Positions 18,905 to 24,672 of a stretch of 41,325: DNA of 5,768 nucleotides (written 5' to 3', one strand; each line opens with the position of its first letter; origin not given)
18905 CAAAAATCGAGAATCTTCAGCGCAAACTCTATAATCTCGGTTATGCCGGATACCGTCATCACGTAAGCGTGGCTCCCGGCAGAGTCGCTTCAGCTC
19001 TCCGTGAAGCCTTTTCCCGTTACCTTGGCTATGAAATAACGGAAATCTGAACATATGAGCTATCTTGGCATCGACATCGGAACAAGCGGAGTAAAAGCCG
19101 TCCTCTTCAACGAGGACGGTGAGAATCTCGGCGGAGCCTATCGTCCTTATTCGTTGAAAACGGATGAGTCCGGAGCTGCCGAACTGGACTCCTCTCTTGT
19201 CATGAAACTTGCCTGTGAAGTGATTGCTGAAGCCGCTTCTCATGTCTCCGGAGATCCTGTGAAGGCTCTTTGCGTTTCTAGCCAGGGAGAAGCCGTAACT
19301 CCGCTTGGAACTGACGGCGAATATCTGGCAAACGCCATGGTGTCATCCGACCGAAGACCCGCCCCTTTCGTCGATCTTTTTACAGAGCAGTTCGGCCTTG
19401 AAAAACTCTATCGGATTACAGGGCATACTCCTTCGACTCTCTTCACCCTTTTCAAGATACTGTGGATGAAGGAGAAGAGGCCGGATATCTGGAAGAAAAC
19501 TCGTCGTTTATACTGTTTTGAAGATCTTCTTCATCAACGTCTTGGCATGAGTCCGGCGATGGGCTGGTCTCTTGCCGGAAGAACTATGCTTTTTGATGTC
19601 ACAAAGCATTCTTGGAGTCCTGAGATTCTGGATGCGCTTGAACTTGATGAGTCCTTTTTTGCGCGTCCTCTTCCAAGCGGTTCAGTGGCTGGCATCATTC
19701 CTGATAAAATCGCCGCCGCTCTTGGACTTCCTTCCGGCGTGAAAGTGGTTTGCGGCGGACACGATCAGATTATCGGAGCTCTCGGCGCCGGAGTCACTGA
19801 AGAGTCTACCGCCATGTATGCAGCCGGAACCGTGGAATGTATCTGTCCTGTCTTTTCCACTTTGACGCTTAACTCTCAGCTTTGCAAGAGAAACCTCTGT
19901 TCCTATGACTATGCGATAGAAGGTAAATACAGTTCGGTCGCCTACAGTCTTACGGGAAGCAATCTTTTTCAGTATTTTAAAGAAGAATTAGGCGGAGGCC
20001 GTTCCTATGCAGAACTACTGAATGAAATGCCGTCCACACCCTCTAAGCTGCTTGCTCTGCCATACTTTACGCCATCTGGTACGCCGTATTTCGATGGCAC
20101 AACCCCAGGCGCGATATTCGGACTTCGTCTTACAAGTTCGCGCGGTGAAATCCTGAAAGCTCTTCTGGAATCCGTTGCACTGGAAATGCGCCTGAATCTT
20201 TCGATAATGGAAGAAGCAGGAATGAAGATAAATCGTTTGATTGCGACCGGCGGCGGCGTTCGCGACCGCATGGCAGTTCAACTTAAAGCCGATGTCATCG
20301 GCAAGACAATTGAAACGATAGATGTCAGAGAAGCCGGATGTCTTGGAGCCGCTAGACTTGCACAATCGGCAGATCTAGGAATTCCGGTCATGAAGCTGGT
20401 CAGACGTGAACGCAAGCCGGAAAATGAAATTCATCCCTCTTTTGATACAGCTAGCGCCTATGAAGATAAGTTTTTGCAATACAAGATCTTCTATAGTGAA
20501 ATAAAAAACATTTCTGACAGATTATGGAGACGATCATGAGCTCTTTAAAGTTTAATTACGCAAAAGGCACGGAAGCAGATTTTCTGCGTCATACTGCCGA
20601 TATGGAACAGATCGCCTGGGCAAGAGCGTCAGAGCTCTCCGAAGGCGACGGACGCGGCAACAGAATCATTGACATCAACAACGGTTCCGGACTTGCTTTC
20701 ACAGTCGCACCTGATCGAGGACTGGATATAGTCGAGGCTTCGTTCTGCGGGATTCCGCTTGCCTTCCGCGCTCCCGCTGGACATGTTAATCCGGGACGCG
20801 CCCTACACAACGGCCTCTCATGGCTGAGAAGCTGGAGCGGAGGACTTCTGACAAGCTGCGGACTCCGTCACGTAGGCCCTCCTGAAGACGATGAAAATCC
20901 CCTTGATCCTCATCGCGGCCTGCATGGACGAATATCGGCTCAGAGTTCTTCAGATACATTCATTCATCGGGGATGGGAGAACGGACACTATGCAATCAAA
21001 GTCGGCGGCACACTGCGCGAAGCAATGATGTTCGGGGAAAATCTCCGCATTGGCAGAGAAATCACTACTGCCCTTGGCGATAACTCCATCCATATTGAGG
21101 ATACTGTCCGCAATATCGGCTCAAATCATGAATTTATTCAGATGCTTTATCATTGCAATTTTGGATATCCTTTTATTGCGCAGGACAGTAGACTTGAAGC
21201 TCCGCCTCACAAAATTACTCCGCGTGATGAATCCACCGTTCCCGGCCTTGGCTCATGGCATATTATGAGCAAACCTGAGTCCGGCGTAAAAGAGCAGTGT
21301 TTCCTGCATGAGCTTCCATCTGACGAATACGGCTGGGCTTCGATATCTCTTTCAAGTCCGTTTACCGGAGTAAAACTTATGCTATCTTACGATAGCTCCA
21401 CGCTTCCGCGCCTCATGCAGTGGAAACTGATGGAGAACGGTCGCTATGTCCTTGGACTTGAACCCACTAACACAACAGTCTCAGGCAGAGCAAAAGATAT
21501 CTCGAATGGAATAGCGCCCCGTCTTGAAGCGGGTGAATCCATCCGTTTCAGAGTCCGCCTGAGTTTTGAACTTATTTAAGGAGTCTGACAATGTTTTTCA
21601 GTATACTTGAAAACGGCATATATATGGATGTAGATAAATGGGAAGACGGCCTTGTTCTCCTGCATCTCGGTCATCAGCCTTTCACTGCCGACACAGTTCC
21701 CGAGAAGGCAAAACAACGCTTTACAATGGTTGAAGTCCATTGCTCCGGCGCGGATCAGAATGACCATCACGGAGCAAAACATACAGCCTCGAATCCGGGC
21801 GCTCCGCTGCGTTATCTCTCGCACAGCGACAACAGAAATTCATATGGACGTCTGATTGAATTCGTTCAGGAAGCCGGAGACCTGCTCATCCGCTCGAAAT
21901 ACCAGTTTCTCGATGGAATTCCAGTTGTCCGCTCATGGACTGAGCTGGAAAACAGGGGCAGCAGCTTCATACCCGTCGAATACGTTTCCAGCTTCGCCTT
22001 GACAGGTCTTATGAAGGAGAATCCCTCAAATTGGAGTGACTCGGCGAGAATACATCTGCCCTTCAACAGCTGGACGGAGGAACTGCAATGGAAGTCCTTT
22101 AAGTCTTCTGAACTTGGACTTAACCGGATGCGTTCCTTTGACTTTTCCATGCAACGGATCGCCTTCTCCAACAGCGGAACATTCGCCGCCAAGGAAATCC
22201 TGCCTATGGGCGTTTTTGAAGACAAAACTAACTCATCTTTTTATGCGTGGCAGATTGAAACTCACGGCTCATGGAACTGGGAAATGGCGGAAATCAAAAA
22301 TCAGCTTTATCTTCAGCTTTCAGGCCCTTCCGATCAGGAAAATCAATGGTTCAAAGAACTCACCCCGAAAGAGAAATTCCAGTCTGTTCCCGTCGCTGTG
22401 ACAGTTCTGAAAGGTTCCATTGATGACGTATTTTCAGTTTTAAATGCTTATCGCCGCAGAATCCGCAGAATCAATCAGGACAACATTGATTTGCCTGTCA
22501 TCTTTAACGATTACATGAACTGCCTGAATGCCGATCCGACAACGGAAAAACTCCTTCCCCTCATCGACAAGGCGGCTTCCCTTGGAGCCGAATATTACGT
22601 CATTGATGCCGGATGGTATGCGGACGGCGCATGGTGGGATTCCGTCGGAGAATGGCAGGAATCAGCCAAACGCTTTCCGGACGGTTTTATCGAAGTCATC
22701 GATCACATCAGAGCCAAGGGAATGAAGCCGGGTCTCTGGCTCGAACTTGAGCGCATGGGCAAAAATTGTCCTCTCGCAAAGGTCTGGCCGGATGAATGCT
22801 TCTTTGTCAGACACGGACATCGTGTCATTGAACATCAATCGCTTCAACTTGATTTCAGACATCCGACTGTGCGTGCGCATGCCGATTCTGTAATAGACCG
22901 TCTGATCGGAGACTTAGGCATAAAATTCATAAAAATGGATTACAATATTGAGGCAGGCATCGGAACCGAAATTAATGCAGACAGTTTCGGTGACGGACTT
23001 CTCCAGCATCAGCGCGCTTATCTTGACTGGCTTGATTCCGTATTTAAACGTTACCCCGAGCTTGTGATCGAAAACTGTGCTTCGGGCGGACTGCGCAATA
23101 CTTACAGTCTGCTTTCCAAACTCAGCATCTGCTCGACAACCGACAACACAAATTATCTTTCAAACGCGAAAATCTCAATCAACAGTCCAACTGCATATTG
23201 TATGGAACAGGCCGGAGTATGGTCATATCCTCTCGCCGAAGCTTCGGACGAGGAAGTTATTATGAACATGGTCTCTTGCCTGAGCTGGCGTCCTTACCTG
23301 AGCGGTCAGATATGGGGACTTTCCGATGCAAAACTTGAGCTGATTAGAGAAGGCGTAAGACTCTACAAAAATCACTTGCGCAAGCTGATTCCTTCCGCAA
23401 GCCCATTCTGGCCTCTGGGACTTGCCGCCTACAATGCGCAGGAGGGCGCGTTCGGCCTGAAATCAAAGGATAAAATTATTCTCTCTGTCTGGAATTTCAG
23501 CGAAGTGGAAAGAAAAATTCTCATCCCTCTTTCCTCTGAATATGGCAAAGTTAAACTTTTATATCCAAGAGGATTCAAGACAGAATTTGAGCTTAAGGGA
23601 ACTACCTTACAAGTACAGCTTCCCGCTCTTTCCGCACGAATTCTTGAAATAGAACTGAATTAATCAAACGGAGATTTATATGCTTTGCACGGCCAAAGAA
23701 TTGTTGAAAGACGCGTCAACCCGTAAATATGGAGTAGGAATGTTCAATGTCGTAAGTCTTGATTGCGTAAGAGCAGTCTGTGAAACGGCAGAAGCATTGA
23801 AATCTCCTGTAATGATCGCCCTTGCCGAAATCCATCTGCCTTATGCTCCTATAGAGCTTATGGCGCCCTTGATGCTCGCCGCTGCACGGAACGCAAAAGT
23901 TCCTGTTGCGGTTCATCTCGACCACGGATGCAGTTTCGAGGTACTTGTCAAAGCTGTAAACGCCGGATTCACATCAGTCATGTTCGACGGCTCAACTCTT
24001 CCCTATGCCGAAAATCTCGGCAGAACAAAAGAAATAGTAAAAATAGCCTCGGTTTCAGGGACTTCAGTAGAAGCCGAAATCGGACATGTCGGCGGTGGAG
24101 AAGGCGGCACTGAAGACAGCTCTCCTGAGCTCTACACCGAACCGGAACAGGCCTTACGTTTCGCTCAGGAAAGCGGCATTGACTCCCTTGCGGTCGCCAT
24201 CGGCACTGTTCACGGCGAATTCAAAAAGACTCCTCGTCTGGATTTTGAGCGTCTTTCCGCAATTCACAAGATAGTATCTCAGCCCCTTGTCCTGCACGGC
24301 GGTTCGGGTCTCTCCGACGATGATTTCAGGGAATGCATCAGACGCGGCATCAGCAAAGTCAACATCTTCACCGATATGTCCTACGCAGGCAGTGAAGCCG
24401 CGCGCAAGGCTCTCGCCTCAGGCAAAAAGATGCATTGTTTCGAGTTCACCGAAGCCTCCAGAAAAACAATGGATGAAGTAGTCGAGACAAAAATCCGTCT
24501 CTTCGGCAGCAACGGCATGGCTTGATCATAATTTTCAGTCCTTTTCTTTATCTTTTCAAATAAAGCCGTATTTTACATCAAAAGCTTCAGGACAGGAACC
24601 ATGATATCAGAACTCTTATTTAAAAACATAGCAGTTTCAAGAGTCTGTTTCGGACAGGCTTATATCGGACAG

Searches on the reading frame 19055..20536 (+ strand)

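Call 9: search_protein_families(library=pfam, proteins=[window:19055-20536:+], max_evalue=0.00001)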
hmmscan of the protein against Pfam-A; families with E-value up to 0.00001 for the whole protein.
window:19055-20536:+ (494 aa): 2 families
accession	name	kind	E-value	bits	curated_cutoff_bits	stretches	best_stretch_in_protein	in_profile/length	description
PF00370.27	FGGY_N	-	7.7e-48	163.7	28.8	1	3-244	2-245/245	FGGY family of carbohydrate kinases, N-terminal domain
PF02782.22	FGGY_C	-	9.1e-25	88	27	1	315-437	71-195/198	FGGY family of carbohydrate kinases, C-terminal domain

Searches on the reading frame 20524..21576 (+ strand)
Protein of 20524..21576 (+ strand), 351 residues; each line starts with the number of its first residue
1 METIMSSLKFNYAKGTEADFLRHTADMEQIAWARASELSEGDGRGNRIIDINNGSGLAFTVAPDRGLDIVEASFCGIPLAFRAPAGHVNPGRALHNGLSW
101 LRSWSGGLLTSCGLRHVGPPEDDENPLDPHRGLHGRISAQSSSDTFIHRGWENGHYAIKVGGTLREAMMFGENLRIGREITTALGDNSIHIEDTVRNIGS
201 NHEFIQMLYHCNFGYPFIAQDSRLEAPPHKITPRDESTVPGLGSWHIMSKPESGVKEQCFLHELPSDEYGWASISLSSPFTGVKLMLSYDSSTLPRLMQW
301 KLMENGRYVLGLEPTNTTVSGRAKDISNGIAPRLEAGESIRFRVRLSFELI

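Call 9: search_protein_families(library=pfam, proteins=[window:20524-21576:+], max_evalue=0.00001)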
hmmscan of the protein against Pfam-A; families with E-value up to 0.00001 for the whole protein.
window:20524-21576:+ (351 aa): 1 family
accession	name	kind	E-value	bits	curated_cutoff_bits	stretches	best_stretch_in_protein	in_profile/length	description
PF14486.12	DUF4432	-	3.7e-89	298.9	32.5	1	44-346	2-302/304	Domain of unknown function (DUF4432)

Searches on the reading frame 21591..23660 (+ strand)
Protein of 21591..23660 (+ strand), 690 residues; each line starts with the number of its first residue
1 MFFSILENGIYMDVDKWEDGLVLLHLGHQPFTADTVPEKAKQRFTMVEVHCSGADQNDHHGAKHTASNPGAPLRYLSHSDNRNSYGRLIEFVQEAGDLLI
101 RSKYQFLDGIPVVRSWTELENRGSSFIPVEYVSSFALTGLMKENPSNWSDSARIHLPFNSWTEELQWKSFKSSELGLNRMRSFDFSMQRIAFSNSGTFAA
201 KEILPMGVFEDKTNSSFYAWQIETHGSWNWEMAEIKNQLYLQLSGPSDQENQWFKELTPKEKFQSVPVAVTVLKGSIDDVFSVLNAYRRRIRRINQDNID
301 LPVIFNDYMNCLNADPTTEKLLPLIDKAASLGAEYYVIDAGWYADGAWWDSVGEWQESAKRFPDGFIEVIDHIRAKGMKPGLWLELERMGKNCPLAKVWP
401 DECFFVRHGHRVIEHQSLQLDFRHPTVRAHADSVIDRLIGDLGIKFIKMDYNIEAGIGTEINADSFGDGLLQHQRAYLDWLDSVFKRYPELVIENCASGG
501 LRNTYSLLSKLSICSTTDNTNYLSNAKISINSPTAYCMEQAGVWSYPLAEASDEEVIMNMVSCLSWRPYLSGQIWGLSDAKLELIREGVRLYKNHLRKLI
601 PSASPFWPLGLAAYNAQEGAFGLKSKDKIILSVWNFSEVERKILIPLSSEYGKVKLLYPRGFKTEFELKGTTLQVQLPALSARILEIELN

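Call 9: search_protein_families(library=pfam, proteins=[window:21591-23660:+], max_evalue=0.00001)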
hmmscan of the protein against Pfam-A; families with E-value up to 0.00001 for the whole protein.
window:21591-23660:+ (690 aa): 1 family
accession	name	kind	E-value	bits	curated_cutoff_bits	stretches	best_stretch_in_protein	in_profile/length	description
PF02065.24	Melibiase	-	8.5e-34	117.5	27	1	284-538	24-280/347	Melibiase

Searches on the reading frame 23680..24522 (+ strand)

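Call 9: search_protein_families(library=pfam, proteins=[window:23680-24522:+], max_evalue=0.00001)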
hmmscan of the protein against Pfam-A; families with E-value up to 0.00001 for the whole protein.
window:23680-24522:+ (281 aa): 1 family
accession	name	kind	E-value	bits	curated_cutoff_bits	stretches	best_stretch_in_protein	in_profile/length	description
PF01116.26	F_bP_aldolase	-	2.3e-94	316.5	25.5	1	4-279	2-276/277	Fructose-bisphosphate aldolase class-II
